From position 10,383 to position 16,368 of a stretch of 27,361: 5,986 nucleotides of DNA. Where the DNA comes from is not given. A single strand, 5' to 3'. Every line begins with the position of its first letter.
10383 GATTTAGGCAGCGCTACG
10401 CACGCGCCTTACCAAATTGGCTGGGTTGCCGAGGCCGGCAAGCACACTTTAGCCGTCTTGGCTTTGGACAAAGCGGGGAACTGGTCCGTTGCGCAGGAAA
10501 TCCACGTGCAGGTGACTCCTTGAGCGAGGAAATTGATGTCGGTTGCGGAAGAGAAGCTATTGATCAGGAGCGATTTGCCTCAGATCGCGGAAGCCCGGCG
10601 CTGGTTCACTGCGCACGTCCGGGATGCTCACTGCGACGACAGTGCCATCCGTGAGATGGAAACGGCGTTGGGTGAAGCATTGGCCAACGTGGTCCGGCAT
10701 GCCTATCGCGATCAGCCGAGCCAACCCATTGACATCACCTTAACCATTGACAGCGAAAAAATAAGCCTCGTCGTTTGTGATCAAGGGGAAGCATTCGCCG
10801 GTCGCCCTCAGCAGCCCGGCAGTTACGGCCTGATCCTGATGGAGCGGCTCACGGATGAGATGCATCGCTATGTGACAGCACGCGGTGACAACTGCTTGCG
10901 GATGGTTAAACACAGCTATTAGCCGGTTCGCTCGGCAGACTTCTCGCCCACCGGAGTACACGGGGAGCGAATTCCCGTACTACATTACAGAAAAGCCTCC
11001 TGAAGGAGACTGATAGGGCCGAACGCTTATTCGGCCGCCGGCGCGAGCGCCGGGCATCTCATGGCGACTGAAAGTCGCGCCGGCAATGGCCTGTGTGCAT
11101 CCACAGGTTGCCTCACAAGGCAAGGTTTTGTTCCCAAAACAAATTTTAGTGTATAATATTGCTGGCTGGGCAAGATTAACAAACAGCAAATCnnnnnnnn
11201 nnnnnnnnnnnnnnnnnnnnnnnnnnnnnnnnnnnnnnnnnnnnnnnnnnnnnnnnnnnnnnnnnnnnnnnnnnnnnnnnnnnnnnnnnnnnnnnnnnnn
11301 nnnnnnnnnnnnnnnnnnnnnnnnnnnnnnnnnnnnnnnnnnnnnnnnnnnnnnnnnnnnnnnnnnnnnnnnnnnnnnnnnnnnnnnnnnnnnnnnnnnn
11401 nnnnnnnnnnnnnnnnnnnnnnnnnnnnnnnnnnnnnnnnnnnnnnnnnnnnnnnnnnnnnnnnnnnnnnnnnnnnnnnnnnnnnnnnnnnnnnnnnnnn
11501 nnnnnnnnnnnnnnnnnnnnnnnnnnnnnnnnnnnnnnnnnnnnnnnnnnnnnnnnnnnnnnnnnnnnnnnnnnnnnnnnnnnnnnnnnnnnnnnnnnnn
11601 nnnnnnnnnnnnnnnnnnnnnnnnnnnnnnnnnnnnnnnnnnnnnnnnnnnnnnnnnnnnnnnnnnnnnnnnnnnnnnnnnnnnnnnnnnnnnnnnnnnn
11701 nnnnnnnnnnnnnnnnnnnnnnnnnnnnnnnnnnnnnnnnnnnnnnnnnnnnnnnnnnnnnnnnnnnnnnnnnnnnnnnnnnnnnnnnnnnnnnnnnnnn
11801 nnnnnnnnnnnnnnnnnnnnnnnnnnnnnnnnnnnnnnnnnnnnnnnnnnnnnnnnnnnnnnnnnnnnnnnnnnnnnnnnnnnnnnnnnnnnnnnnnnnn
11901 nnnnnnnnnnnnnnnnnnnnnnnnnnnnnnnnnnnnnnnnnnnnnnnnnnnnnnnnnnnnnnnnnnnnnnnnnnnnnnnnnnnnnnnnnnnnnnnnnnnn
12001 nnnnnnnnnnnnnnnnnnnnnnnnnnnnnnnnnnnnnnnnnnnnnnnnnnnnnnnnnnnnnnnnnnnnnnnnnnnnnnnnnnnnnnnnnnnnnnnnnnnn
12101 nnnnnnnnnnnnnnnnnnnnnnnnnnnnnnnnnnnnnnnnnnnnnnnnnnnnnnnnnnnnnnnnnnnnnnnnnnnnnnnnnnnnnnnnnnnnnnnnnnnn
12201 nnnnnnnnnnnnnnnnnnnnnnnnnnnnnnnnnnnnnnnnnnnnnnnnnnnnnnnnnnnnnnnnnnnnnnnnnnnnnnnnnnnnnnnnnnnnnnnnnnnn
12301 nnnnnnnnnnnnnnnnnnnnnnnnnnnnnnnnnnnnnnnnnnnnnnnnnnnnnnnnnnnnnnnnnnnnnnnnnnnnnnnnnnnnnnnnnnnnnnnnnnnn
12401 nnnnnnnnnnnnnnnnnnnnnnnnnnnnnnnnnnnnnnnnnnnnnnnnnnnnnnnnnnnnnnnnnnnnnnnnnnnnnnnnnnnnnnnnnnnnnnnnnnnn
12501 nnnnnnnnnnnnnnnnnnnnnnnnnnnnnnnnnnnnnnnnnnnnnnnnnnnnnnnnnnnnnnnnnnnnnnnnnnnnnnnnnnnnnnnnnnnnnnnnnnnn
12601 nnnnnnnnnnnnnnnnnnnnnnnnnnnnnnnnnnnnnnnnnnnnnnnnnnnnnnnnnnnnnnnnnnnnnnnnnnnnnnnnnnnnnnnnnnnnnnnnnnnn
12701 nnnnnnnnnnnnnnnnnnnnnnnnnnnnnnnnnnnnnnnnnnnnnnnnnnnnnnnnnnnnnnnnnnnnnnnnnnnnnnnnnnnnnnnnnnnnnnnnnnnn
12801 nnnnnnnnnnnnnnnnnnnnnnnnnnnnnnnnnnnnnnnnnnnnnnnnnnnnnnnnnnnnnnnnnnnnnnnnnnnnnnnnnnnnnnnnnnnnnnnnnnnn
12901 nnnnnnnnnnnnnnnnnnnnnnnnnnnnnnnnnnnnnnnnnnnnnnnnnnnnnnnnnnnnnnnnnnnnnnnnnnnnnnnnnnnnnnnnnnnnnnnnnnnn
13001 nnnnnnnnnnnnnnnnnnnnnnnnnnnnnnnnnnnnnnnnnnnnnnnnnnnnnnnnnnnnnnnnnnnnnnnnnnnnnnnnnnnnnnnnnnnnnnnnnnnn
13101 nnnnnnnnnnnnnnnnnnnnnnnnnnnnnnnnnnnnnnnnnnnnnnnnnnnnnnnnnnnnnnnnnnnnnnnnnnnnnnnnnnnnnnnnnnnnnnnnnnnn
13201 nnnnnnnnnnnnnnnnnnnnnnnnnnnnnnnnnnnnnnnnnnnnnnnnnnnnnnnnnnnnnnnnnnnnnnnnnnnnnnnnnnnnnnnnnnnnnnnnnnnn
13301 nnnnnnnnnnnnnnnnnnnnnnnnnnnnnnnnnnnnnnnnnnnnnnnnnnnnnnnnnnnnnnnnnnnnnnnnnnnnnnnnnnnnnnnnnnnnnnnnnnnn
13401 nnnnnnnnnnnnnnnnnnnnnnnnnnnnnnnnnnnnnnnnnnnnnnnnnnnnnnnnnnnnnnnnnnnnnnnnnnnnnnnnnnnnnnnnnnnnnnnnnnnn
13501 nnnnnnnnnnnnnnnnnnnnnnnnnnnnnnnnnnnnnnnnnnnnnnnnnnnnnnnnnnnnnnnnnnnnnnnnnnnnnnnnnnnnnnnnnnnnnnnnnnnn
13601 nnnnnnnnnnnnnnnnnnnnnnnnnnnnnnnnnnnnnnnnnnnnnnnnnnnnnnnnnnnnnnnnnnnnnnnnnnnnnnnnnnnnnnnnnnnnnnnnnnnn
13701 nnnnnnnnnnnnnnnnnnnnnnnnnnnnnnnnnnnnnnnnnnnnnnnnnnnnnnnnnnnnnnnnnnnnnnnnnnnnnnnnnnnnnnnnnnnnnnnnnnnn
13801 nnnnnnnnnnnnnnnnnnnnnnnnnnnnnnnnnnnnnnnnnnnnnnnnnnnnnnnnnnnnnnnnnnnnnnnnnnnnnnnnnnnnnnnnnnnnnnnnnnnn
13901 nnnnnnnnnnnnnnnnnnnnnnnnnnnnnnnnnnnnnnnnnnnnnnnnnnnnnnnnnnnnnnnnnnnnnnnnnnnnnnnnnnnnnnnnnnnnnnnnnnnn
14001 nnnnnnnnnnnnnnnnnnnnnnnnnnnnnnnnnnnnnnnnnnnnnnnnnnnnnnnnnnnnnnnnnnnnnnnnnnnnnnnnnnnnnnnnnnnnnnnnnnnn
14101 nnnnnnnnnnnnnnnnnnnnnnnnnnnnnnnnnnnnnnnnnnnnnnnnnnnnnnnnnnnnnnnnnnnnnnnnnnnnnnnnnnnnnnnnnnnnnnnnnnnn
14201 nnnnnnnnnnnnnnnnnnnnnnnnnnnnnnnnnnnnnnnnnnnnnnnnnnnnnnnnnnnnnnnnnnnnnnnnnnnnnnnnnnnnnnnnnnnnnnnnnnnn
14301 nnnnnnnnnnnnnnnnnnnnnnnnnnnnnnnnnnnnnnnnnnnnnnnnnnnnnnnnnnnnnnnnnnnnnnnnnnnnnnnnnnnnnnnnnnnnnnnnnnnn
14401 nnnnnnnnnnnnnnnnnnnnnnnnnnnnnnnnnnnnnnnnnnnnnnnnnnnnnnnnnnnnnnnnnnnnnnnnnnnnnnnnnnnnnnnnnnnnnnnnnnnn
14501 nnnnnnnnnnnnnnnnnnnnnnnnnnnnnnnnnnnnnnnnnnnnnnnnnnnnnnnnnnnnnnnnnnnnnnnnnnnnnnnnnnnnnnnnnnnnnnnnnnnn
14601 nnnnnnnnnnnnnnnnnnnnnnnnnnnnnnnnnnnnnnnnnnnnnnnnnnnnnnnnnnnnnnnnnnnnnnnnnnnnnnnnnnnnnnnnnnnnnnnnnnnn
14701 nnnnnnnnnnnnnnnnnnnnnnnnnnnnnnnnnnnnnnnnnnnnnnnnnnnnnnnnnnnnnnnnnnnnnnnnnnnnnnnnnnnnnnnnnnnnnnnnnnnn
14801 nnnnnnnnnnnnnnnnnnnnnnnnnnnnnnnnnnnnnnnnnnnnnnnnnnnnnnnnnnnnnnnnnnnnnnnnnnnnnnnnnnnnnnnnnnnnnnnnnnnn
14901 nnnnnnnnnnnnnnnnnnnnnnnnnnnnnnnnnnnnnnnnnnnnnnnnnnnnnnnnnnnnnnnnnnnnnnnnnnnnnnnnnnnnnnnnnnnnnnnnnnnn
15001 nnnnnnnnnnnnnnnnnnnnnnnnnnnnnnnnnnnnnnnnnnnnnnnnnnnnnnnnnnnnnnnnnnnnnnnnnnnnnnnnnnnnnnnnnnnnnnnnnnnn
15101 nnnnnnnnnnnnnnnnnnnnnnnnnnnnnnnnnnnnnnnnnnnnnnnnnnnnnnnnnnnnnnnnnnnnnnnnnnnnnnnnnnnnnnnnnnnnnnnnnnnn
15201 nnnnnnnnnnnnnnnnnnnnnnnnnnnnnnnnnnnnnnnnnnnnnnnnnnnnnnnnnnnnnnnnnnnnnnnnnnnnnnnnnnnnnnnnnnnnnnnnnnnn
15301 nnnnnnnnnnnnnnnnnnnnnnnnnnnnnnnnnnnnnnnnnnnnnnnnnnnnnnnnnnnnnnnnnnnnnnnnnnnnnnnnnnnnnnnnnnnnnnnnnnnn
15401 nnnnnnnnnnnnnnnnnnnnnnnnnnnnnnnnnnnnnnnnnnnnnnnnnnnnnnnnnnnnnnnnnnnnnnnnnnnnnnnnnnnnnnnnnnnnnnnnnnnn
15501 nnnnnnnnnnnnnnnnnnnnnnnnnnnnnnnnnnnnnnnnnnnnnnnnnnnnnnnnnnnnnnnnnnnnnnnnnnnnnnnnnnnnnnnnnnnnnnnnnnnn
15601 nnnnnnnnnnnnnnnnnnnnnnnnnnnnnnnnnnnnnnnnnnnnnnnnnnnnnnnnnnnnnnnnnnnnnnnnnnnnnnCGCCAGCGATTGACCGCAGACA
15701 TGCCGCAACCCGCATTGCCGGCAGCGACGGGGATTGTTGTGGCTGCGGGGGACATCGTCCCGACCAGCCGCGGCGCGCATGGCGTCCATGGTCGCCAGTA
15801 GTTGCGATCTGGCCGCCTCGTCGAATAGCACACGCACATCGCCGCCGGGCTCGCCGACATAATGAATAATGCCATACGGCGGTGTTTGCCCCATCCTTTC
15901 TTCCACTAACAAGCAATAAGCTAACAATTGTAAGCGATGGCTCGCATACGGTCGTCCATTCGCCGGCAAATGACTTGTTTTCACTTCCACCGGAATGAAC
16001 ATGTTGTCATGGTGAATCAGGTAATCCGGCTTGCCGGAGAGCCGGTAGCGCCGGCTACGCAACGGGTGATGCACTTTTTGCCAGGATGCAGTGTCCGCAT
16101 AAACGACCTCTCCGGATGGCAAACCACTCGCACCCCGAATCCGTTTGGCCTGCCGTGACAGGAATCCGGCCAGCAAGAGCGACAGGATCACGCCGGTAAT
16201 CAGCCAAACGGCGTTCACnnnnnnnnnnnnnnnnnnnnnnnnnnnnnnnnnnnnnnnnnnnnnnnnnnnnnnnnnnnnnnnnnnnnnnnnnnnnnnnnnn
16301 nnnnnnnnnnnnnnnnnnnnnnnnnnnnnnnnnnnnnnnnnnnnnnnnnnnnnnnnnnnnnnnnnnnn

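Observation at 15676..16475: Cas4/DUF83-type iron-sulfur nuclease split into two translationally coupled, membrane-anchored polypeptides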

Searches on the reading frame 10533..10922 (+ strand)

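Call 42: search_protein_families(library=pfam, proteins=[window:10533-10922:+], max_evalue=0.001)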
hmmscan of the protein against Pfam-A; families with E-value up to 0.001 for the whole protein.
window:10533-10922:+ (129 aa): 2 families
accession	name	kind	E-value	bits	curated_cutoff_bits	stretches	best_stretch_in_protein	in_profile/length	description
PF13581.12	HATPase_c_2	-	3e-27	95.6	27.4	1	12-126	2-127/127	Histidine kinase-like ATPase domain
PF02518.31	HATPase_c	-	0.00099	20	26.4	0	42-111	6-88/111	Histidine kinase-, DNA gyrase B-, and HSP90-like ATPase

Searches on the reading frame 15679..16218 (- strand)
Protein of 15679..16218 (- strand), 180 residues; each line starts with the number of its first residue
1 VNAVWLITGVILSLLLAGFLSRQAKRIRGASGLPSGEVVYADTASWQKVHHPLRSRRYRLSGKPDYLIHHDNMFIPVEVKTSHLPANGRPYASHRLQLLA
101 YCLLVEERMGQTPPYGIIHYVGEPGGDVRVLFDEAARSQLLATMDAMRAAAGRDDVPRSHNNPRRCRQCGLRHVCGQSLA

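Call 3: search_protein_families(library=pfam, proteins=[window:15679-16218:-], max_evalue=1)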
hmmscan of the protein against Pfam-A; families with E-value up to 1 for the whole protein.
seq(180 aa): 2 families
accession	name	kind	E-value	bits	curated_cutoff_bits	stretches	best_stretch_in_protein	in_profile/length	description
PF01930.23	Cas_Cas4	-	2.4e-11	44.4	22.7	1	61-175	53-158/160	Domain of unknown function DUF83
PF12705.13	PDDEXK_1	-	2.5e-09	37.9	22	1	56-175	121-246/247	PD-(D/E)XK nuclease superfamily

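Call 4: search_protein_families(library=ncbifam, proteins=[window:15679-16218:-], max_evalue=1)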
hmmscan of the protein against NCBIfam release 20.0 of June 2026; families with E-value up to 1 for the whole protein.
seq(180 aa): 3 families
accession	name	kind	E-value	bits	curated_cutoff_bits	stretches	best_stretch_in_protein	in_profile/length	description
TIGR00372.1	cas4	equivalog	4.7e-22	78.7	65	1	44-176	52-179/180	CRISPR-associated protein Cas4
NF049935.1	cas4g_cas1g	exception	1.7e-17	63.1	560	1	46-175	61-189/546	CRISPR-associated endonuclease Cas4g/Cas1g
TIGR03491.1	TIGR03491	subfamily_domain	0.096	11.6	97.45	1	75-178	112-207/462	TM0106 family RecB-like putative nuclease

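Call 15: find_related_loci(query=A1, collection=genome_contigs, flank=6000)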
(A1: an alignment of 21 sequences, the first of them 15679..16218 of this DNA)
Query A1 (180 aa) in genome_contigs; peptide patterns used: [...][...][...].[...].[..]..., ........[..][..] (x = any residue, [..] = any of these).
599 stretches matched a pattern (row limit reached: there are more); 573 encode a relative of the query (tblastn E <= 1e-3); the best 80 are kept; 80 distinct loci.
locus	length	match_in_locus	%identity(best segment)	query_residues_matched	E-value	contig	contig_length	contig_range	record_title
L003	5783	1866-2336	62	24-180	7e-62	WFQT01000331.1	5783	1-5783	MAG: Anaerolineae bacterium isolate S014_12 k151_274407, whole genome shotgun sequence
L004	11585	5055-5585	49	5-180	1e-49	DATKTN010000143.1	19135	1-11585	MAG TPA_asm: Anaerolineae bacterium isolate SMAG_U14082 k141_2288034, whole genome shotgun sequence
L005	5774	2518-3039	47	2-179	5e-49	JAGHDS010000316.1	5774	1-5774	MAG: Anaerolineae bacterium isolate AUK314 PB_MBMC_268_c_000000000104, whole genome shotgun sequence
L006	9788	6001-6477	49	9-179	1e-48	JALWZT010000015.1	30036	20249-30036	MAG: Anaerolineae bacterium isolate T2_metabat1_scaf2bin.155 T2_NODE_1104_length_30036_cov_11.863586, whole genome shotg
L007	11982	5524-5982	53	23-178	3e-47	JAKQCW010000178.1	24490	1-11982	MAG: Chloroflexota bacterium isolate USDE_maxbin.019 k141_1914580, whole genome shotgun sequence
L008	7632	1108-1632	47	4-178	5e-47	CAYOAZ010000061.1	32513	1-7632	MAG TPA_asm: uncultured Anaerolineae bacterium isolate binchicken_co219_180 genome assembly, contig: k141_703214, whole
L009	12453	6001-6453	51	23-176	5e-47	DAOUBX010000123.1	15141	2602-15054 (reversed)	MAG TPA_asm: Anaerolineales bacterium isolate H71_756 k91_1564486, whole genome shotgun sequence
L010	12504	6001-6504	49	9-180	9e-47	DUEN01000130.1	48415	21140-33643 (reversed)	MAG TPA_asm: Caldilineae bacterium isolate J4 Contig130, whole genome shotgun sequence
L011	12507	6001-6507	48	5-180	7e-46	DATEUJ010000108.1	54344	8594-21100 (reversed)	MAG TPA_asm: Anaerolineae bacterium isolate SMAG_U8338 k141_2658734, whole genome shotgun sequence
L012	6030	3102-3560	49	23-180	3e-45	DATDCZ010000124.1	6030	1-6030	MAG TPA_asm: Anaerolineales bacterium isolate SMAG_U161 k141_868660, whole genome shotgun sequence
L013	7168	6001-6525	47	4-178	2e-45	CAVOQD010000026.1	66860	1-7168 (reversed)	MAG: uncultured Chloroflexia bacterium isolate MFD09964.bin.1.142 genome assembly, contig: contig_43561, whole genome sh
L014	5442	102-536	51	31-180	2e-44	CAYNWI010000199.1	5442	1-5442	MAG TPA_asm: uncultured Anaerolineae bacterium isolate binchicken_co196_404 genome assembly, contig: NODE_20720_length_5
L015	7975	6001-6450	52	26-180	1e-44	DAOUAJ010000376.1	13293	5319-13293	MAG TPA_asm: Anaerolineae bacterium isolate H63_643 k137_379321, whole genome shotgun sequence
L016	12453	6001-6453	49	23-176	3e-44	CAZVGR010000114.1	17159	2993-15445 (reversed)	MAG TPA_asm: uncultured Anaerolinea sp. isolate SRP304446_co1_50 genome assembly, contig: NODE_2337_length_17159_cov_18.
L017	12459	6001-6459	51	22-179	5e-44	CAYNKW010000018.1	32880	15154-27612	MAG TPA_asm: uncultured Anaerolineae bacterium isolate SRP068000_co1_68 genome assembly, contig: NODE_1441_length_32880_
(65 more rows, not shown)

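Call 63: search_protein_families(library=padloc, proteins=[window:15679-16218:-], max_evalue=0.001)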
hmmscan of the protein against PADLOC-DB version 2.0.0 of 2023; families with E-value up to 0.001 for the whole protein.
window:15679-16218:- (180 aa): 17 families
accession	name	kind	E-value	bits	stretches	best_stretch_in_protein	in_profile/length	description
PDLC00943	Cas4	-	1.3e-22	78.7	1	44-176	52-179/180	CRISPR-associated protein Cas4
PDLC01250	Cas4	-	3.5e-22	77.5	1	41-175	46-167/168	"CAS-I,CAS-II,CAS-III,CAS-IV,CAS-V,CAS-VI; acquisition_associated"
PDLC00944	Cas4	-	1e-19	69.4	1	45-175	52-176/177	Cas4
PDLC02034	Cas4d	-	1.5e-18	65.2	1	44-175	56-180/192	-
PDLC01773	Cas4c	-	2.4e-16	57.9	1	51-176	77-194/229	-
PDLC01447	Cas4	-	2.9e-16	58.4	1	45-177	46-159/161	"CAS-I,CAS-II,CAS-III,CAS-IV,CAS-V,CAS-VI; acquisition_associated"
PDLC02067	Cas1b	-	7.4e-15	52.7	1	51-175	48-174/533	-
PDLC01611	Cas4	-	9.2e-15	53.3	1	58-175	53-156/158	"CAS-I,CAS-II,CAS-III,CAS-IV,CAS-V,CAS-VI; acquisition_associated"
PDLC02035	Cas4d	-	1e-14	52.5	1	45-175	51-174/196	-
PDLC02083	Cas4_II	-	3.2e-13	48.5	1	50-175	65-183/186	-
PDLC01747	Cas1g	-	6.5e-13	46.1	1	50-175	53-176/523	-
PDLC00060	DruK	-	1.2e-10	39.3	1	53-176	136-260/347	PD-(D/E)XK nuclease superfamily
PDLC00059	DruK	-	4.4e-10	37.3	1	51-176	117-235/326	PD-(D/E)XK nuclease superfamily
PDLC02087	Cas4b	-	4.6e-07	28.1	1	62-175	76-188/189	-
PDLC01774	Cas4c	-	1e-06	26.6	1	53-175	68-190/213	-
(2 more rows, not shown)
